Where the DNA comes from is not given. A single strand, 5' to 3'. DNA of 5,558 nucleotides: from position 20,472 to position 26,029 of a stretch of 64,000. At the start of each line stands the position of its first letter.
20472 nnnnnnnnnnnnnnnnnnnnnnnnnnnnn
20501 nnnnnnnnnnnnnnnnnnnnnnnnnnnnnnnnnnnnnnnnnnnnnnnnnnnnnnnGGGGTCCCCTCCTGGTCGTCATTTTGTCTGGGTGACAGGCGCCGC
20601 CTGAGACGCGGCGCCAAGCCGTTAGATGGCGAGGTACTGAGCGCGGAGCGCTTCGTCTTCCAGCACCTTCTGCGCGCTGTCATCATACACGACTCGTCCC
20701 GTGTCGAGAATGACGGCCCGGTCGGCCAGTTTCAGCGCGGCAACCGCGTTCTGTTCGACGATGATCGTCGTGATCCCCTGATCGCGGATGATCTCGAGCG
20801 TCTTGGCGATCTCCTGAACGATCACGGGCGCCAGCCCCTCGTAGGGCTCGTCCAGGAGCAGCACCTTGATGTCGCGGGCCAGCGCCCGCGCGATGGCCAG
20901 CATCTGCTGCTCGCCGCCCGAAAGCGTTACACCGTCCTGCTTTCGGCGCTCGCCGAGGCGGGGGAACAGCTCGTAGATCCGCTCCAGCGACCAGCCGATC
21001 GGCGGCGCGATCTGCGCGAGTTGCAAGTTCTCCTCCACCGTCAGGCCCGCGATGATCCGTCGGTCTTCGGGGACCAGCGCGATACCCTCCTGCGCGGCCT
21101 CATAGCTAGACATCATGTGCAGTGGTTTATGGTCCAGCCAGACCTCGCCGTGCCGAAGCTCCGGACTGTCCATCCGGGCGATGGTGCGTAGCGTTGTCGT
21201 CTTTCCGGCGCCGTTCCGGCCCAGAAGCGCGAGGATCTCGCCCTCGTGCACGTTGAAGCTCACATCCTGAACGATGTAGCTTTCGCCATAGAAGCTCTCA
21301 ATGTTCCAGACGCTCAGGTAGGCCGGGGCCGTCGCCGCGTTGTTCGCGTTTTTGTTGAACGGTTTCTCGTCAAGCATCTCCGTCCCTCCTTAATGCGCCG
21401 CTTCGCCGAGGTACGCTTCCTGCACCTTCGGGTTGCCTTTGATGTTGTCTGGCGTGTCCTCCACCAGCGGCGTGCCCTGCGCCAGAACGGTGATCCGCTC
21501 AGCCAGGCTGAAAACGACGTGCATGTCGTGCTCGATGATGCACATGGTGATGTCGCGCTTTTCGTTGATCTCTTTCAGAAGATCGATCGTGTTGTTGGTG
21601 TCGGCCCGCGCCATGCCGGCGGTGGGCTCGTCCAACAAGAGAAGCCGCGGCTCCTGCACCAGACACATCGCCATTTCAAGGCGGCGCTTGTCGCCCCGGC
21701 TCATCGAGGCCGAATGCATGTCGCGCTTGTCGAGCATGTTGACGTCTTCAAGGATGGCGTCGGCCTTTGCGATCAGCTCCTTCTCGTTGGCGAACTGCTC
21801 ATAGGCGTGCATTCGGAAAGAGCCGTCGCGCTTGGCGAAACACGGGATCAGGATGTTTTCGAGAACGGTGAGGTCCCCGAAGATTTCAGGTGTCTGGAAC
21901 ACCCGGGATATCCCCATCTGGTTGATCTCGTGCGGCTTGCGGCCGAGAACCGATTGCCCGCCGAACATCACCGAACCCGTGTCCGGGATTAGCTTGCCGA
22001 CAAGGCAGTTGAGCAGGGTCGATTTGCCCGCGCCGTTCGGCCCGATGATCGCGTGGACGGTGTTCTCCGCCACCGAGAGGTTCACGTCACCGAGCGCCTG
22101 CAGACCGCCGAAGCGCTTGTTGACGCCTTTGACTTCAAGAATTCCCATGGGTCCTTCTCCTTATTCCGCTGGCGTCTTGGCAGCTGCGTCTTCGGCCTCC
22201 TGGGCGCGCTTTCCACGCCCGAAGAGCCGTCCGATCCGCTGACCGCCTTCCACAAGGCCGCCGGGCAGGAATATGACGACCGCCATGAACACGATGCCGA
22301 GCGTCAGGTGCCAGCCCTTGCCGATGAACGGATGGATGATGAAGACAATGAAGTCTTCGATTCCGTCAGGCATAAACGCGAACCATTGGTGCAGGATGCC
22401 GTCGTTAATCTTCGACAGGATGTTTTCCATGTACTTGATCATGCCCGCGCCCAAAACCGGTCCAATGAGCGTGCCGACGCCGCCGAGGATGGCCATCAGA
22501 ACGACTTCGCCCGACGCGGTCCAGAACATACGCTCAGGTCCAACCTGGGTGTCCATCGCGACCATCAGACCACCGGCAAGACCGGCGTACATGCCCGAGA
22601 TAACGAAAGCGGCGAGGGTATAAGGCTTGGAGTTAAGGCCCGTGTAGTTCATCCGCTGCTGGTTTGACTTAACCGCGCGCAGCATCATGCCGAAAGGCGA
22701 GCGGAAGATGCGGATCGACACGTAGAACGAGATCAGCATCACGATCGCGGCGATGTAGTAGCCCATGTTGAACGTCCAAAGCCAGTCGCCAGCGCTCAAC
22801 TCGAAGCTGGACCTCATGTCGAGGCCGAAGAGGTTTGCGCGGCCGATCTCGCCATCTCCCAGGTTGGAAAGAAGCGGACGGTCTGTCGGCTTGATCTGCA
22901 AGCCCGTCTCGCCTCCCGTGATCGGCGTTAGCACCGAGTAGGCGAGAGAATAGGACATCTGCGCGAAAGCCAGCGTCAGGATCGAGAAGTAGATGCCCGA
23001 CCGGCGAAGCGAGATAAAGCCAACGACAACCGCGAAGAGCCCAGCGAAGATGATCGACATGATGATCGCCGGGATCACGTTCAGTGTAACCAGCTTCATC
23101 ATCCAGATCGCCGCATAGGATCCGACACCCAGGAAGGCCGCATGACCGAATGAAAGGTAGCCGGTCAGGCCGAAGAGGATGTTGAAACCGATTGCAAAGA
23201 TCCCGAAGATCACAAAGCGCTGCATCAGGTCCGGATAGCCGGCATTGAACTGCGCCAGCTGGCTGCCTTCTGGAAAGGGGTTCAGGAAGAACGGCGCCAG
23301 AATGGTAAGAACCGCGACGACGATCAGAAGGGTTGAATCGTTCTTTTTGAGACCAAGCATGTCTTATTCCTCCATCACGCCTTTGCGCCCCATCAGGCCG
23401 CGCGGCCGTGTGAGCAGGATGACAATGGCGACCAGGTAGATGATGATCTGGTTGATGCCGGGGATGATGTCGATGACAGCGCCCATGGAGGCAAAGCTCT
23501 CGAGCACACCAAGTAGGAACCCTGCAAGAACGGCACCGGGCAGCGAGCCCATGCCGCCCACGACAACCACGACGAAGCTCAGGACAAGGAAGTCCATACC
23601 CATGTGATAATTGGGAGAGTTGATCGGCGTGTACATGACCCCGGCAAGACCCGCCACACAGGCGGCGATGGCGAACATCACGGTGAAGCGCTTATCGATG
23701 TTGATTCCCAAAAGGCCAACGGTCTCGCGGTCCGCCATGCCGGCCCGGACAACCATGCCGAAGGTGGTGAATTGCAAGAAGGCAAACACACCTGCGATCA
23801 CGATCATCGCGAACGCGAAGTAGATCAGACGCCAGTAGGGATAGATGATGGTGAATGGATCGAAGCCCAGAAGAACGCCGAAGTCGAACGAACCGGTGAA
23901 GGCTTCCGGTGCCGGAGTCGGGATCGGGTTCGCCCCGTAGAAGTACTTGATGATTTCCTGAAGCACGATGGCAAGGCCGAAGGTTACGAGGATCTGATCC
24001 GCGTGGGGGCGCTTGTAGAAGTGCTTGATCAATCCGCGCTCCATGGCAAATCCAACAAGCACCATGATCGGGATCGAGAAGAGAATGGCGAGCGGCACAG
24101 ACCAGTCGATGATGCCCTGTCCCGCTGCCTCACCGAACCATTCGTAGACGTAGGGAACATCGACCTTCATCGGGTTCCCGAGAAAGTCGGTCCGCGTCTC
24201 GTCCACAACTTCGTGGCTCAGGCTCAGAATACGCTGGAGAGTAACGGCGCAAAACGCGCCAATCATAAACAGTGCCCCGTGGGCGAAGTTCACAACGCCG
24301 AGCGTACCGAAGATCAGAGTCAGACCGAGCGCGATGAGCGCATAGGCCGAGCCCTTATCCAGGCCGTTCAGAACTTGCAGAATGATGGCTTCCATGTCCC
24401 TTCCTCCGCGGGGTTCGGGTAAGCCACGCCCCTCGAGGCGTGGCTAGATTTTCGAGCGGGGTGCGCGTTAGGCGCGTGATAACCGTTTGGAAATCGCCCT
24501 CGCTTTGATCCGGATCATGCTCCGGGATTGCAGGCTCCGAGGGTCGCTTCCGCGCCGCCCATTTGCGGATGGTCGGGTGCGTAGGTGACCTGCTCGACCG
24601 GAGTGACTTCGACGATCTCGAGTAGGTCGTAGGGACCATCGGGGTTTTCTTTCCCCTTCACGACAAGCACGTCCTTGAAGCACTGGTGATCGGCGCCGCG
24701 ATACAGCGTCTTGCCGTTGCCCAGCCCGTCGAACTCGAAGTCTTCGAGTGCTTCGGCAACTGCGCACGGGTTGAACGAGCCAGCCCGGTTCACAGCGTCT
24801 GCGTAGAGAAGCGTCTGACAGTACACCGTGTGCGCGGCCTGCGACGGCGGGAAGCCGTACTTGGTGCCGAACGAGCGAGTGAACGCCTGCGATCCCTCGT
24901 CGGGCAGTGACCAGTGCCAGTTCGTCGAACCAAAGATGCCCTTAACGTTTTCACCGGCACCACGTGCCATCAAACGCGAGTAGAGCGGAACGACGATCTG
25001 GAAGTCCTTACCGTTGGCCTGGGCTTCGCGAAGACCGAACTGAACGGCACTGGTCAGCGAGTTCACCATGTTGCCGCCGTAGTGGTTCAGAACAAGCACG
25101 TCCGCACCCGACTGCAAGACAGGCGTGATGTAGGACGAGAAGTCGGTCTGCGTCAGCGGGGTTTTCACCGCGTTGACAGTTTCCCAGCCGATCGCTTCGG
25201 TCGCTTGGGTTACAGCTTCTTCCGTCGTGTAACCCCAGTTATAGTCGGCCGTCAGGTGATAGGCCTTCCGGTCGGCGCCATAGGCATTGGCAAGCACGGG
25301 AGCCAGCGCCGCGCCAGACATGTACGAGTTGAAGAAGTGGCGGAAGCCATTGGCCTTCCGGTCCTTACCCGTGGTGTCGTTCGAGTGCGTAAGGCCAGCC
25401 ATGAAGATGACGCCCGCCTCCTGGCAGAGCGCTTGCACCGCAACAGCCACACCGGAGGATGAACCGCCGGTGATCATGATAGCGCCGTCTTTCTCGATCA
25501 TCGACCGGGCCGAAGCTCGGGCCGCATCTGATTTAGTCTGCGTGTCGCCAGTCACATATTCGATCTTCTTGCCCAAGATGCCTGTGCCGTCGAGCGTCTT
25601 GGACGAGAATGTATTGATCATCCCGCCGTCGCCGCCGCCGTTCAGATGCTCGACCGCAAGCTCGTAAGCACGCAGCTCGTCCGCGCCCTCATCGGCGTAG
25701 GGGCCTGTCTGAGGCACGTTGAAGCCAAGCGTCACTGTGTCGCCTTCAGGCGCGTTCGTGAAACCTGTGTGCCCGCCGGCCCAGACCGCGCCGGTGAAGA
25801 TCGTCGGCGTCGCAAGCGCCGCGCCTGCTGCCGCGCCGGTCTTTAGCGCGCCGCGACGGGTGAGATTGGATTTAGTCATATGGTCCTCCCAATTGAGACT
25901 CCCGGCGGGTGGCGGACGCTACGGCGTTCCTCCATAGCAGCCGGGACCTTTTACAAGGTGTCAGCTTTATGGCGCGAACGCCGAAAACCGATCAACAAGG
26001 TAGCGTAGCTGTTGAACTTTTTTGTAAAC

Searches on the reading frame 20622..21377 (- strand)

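Call 76: search_protein_families(library=pfam, proteins=[window:20622-21377:-], max_evalue=0.00001)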
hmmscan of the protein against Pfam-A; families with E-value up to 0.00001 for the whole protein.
window:20622-21377:- (251 aa): 2 families
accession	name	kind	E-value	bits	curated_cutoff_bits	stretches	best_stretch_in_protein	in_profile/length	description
PF00005.33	ABC_tran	-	4e-31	108.9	25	1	37-179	2-136/137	ABC transporter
PF13304.12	AAA_21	-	1.3e-09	39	27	0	152-199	238-288/304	AAA domain, putative AbiEii toxin, Type IV TA system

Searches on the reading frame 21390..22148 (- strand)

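Call 76: search_protein_families(library=pfam, proteins=[window:21390-22148:-], max_evalue=0.00001)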
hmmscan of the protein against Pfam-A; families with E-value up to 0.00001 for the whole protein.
window:21390-22148:- (252 aa): 5 families
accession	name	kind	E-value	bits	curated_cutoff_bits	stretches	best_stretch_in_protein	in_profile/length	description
PF00005.33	ABC_tran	-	8.6e-32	111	25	1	20-177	2-137/137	ABC transporter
PF12399.14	BCA_ABC_TP_C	-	6.9e-08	32.4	25.5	1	230-252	5-27/27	Branched-chain amino acid ATP-binding cassette transporter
PF13304.12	AAA_21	-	3.6e-07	31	27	0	31-49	1-19/304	AAA domain, putative AbiEii toxin, Type IV TA system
PF13476.12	AAA_23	-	2.3e-06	28.8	27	1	31-196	21-161/201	AAA domain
PF00350.29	Dynamin_N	-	8.5e-06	26.3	27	0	33-209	2-140/168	Dynamin family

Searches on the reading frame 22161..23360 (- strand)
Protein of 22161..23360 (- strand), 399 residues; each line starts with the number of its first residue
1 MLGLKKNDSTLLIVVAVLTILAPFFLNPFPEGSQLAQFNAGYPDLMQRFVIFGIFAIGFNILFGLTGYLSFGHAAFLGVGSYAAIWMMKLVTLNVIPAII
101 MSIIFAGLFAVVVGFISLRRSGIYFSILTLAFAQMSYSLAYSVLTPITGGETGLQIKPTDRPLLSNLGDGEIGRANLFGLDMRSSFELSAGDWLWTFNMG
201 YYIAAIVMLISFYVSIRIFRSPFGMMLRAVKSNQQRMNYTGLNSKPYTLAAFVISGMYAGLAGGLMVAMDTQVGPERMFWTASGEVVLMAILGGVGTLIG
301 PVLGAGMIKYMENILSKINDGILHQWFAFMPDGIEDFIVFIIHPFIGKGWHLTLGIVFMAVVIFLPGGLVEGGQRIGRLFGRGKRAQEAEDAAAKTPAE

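Call 76: search_protein_families(library=pfam, proteins=[window:22161-23360:-], max_evalue=0.00001)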
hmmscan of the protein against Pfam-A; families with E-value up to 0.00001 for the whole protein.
window:22161-23360:- (399 aa): 1 family
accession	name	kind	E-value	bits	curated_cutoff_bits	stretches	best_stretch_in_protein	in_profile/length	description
PF02653.21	BPD_transp_2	-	1.4e-37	129.7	26.8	1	46-316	6-247/269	Branched-chain amino acid transport system / permease component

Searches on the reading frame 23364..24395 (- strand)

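Call 76: search_protein_families(library=pfam, proteins=[window:23364-24395:-], max_evalue=0.00001)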
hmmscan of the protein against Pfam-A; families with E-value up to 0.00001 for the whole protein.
window:23364-24395:- (343 aa): 1 family
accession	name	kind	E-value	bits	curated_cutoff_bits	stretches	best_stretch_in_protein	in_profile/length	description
PF02653.21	BPD_transp_2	-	8.9e-37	127.1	26.8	1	8-327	2-269/269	Branched-chain amino acid transport system / permease component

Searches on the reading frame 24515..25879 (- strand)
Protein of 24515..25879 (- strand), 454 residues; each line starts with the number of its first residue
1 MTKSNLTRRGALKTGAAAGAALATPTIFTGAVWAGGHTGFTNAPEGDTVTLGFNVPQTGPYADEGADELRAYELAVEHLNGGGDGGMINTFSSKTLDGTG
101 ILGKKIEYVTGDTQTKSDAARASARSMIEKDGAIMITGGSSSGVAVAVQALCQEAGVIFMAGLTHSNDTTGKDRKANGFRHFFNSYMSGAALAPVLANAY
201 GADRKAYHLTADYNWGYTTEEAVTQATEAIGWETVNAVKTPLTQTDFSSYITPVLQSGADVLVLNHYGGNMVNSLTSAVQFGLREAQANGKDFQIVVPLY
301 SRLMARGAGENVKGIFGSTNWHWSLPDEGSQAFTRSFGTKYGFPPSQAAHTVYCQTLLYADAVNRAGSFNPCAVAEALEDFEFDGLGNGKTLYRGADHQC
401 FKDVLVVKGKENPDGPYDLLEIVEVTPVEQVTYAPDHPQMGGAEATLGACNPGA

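Call 76: search_protein_families(library=pfam, proteins=[window:24515-25879:-], max_evalue=0.00001)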
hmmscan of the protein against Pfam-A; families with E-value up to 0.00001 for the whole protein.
window:24515-25879:- (454 aa): 3 families
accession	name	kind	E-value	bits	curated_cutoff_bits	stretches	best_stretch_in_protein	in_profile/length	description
PF13458.12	Peripla_BP_6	-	8.7e-70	236.5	31.7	1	48-410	1-339/343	Periplasmic binding protein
PF13433.12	Peripla_BP_5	-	2.8e-19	69.9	27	1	197-433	129-357/363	Periplasmic binding protein domain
PF01094.35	ANF_receptor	-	1.8e-09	37.6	25.4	1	101-368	20-295/353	Receptor family ligand binding region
